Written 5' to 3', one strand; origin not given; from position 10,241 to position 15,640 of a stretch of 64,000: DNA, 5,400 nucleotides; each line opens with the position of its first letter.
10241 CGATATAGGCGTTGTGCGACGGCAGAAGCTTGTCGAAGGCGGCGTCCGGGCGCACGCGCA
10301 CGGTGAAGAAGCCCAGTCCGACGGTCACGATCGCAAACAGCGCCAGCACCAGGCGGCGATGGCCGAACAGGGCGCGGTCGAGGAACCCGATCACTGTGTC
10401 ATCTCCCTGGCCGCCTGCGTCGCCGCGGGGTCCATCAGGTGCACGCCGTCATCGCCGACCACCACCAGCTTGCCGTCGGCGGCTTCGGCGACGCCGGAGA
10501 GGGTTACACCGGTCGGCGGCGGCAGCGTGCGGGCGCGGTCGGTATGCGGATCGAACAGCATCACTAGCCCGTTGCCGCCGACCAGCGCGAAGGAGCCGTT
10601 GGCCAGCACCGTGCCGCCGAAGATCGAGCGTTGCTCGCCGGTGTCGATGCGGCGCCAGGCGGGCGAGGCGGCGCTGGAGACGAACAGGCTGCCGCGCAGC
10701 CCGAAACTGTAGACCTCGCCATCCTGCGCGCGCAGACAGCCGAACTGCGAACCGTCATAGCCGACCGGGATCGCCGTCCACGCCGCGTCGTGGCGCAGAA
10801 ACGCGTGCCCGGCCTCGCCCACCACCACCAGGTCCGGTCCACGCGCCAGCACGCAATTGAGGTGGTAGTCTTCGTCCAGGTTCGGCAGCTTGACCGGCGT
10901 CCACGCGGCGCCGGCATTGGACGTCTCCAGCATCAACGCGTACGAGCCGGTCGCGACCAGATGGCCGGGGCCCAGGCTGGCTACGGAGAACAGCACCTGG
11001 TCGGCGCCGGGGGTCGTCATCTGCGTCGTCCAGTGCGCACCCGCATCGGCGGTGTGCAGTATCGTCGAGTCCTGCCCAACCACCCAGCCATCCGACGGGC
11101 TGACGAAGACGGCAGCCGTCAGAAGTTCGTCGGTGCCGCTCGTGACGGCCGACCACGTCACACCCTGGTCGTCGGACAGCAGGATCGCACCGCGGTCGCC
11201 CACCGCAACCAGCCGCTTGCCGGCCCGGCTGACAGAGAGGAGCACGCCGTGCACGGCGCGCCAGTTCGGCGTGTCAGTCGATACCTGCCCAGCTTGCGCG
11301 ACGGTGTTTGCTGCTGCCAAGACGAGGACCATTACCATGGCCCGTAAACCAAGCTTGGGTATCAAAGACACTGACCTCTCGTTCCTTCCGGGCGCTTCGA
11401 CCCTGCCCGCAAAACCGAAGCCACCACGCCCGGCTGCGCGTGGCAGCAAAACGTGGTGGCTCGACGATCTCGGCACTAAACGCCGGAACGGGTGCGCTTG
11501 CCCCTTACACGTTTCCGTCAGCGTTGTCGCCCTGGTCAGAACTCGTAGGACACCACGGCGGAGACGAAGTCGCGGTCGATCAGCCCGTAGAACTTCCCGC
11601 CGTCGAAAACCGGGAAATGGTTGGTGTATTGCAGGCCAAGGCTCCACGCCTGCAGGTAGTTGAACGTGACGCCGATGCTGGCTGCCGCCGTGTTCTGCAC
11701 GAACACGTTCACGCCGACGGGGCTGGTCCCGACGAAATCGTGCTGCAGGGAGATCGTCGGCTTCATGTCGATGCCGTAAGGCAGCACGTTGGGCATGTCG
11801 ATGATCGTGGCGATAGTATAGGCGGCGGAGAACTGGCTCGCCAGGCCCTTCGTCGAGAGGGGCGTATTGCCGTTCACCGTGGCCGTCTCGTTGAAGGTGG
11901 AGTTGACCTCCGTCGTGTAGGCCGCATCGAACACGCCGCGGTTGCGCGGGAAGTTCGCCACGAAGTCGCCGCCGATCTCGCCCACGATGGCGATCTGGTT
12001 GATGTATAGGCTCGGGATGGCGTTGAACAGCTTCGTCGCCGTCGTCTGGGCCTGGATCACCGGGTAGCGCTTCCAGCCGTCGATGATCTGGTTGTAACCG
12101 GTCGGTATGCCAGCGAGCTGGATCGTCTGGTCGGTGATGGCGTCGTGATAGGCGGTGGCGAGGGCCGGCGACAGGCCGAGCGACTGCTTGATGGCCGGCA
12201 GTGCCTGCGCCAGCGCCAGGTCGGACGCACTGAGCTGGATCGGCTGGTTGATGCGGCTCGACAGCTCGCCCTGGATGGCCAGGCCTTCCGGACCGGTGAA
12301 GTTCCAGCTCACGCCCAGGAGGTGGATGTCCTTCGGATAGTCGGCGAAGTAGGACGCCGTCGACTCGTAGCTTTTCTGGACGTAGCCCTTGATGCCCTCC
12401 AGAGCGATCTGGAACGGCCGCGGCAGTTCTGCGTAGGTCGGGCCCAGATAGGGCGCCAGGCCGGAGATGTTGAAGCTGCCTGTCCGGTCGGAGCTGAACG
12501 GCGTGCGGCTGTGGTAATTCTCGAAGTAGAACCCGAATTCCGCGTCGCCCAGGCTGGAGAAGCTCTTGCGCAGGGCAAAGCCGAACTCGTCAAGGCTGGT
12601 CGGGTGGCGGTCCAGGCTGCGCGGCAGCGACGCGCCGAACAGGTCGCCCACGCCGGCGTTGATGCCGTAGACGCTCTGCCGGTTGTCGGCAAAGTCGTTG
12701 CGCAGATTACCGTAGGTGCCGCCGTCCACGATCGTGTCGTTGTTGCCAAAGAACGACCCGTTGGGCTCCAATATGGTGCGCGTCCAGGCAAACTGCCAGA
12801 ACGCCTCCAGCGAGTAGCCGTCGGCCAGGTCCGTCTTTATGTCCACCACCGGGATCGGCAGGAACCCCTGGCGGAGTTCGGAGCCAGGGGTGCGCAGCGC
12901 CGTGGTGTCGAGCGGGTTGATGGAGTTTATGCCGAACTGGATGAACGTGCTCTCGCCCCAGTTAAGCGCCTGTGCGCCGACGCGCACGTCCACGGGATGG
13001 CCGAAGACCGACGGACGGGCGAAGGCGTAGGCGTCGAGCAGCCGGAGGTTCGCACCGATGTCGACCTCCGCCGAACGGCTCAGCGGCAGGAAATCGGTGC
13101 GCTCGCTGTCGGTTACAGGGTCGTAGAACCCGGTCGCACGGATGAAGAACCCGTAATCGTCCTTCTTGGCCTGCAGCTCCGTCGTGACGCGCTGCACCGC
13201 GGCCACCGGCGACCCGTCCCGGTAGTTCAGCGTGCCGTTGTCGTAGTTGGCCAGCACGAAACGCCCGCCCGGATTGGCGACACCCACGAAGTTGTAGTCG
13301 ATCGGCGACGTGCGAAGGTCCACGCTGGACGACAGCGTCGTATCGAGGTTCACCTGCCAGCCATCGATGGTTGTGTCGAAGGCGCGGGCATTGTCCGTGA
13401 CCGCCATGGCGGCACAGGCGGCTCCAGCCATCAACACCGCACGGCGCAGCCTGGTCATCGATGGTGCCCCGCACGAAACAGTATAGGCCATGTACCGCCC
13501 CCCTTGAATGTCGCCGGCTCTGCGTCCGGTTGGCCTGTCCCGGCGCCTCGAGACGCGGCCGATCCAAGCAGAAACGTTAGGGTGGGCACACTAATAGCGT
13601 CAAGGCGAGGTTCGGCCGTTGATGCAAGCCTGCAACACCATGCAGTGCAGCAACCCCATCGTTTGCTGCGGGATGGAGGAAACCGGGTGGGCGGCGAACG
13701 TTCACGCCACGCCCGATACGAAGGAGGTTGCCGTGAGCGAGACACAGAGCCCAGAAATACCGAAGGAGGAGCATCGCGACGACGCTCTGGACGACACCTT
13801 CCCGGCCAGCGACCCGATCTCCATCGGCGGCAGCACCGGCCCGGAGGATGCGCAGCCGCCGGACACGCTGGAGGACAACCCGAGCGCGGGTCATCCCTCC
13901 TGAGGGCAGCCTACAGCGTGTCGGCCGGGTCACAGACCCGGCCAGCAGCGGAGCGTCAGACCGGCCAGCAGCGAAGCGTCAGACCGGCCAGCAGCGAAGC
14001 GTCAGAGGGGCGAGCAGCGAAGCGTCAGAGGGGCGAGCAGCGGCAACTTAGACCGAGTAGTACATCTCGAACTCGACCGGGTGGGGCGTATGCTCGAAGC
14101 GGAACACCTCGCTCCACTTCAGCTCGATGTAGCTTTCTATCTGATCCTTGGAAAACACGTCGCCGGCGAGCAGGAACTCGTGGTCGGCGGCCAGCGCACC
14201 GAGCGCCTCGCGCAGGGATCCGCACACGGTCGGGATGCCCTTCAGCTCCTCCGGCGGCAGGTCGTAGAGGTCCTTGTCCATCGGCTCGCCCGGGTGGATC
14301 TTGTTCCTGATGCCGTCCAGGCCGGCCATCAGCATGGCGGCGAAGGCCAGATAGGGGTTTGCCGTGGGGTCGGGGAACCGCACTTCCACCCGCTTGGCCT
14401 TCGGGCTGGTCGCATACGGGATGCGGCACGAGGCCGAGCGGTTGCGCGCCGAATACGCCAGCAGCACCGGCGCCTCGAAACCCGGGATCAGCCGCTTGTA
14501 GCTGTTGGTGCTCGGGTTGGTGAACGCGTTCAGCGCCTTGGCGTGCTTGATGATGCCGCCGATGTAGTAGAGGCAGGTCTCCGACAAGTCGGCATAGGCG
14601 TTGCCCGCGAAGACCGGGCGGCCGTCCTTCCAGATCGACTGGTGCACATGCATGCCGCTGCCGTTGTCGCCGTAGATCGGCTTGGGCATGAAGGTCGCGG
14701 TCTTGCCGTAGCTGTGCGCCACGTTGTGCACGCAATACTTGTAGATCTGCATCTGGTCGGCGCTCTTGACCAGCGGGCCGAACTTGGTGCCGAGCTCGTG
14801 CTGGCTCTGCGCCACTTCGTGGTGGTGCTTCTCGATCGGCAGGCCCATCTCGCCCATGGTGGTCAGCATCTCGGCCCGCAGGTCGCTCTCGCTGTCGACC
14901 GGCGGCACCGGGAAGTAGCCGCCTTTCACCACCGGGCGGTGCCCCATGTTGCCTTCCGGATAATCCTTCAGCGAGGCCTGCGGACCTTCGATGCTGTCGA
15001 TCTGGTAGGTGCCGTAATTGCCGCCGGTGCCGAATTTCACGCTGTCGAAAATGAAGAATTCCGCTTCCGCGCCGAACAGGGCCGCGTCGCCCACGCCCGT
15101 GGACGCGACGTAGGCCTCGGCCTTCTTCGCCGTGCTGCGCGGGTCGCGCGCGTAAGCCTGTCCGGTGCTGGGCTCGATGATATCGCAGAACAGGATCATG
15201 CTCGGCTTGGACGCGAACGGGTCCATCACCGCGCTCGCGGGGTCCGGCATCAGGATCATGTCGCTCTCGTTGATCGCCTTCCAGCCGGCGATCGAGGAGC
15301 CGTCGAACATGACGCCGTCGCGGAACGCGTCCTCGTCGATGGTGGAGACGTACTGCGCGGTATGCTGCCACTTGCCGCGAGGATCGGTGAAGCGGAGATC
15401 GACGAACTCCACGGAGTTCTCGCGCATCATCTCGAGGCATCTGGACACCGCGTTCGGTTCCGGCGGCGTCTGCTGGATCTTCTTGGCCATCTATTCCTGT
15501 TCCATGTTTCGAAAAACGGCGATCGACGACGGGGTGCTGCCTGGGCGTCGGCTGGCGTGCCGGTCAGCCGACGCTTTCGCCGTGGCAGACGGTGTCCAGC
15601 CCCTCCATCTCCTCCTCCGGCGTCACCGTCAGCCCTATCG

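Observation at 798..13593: Candidate TetR regulon defined by a 16-bp operator linking a thiolase to the DUF1302-YCF48-RND and DUF1329 uptake genes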

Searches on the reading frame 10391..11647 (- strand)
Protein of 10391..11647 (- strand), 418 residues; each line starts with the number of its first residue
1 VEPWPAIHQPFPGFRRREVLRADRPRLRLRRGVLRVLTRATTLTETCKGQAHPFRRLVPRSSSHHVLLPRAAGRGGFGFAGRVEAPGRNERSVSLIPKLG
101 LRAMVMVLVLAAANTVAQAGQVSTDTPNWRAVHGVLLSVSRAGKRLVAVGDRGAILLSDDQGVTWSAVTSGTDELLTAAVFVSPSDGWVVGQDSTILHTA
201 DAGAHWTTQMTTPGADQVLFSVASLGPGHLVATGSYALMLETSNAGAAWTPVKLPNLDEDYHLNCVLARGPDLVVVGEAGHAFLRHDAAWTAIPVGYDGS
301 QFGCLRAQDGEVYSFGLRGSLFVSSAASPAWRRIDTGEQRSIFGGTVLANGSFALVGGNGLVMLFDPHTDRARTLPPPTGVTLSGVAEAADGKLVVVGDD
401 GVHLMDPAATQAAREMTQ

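Call 5: search_protein_families(library=pfam, proteins=[window:10391-11647:-])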
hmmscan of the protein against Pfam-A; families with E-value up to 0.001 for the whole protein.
window:10391-11647:- (418 aa): 1 family
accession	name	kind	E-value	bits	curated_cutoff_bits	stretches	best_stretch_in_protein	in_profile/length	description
PF14870.12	PSII_BNR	-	8.6e-15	55.2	27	1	163-341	7-189/303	Photosynthesis system II assembly factor YCF48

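Call 33: search_protein_families(library=ncbifam, proteins=[window:10391-11647:-])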
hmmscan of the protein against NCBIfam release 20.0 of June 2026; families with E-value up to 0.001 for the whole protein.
window:10391-11647:- (418 aa): 2 families
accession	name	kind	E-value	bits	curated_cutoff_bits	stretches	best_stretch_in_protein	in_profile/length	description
NF010237.0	PRK13684.1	equivalog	6.9e-13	48.3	326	1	147-208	60-123/334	photosynthesis system II assembly factor Ycf48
NF045728.1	glycosyl_F510_1955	equivalog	8.1e-08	31.8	175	1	135-231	140-236/246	F510_1955 family glycosylhydrolase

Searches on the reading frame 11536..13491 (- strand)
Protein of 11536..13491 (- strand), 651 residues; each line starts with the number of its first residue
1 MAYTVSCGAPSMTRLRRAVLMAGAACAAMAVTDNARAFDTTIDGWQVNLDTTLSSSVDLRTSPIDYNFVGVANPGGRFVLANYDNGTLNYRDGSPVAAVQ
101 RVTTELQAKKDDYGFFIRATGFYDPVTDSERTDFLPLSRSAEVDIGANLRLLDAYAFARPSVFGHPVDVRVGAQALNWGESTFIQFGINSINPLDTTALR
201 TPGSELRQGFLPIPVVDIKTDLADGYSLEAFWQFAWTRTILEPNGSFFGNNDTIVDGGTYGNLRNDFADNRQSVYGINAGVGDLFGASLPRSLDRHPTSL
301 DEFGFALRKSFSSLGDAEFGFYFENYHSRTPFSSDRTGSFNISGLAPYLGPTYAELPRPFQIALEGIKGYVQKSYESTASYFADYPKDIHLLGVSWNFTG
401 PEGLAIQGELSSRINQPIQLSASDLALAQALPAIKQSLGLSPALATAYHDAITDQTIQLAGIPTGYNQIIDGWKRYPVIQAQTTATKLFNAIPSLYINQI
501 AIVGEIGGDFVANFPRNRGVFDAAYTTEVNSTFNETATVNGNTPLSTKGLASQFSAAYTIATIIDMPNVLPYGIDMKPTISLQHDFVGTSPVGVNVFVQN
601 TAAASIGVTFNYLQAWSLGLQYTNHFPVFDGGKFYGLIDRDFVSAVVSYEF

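Call 5: search_protein_families(library=pfam, proteins=[window:11536-13491:-])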
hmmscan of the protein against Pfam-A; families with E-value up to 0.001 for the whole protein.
window:11536-13491:- (651 aa): 1 family
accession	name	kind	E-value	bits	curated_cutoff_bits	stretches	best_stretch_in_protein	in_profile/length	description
PF06980.17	DUF1302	-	6.5e-126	421.9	23.2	1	21-651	4-541/541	Protein of unknown function (DUF1302)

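Call 33: search_protein_families(library=ncbifam, proteins=[window:11536-13491:-])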
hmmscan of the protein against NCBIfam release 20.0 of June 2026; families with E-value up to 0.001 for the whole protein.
window:11536-13491:- (651 aa): 0 families

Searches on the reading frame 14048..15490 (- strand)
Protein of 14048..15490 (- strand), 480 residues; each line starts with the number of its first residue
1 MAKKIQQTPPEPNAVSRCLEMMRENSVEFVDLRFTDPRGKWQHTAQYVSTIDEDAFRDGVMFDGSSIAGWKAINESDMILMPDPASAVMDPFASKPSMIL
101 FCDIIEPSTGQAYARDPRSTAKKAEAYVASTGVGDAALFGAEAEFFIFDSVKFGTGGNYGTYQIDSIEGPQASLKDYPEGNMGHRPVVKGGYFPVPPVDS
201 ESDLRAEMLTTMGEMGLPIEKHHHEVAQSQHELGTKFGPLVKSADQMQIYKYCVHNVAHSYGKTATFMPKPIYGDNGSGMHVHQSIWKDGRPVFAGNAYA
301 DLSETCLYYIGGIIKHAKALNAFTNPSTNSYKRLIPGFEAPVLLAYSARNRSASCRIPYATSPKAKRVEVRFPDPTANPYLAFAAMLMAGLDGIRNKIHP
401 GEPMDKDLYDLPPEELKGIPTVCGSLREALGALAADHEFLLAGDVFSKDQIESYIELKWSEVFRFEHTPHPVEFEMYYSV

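Call 5: search_protein_families(library=pfam, proteins=[window:14048-15490:-])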
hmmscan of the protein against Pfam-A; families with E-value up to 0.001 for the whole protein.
window:14048-15490:- (480 aa): 2 families
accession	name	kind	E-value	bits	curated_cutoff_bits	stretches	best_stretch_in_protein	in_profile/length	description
PF00120.29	Gln-synt_C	-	1.6e-139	465.2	24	1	115-477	2-344/344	Glutamine synthetase, catalytic domain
PF03951.24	Gln-synt_N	-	8e-32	109.1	33.4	1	27-107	2-82/82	Glutamine synthetase, beta-Grasp domain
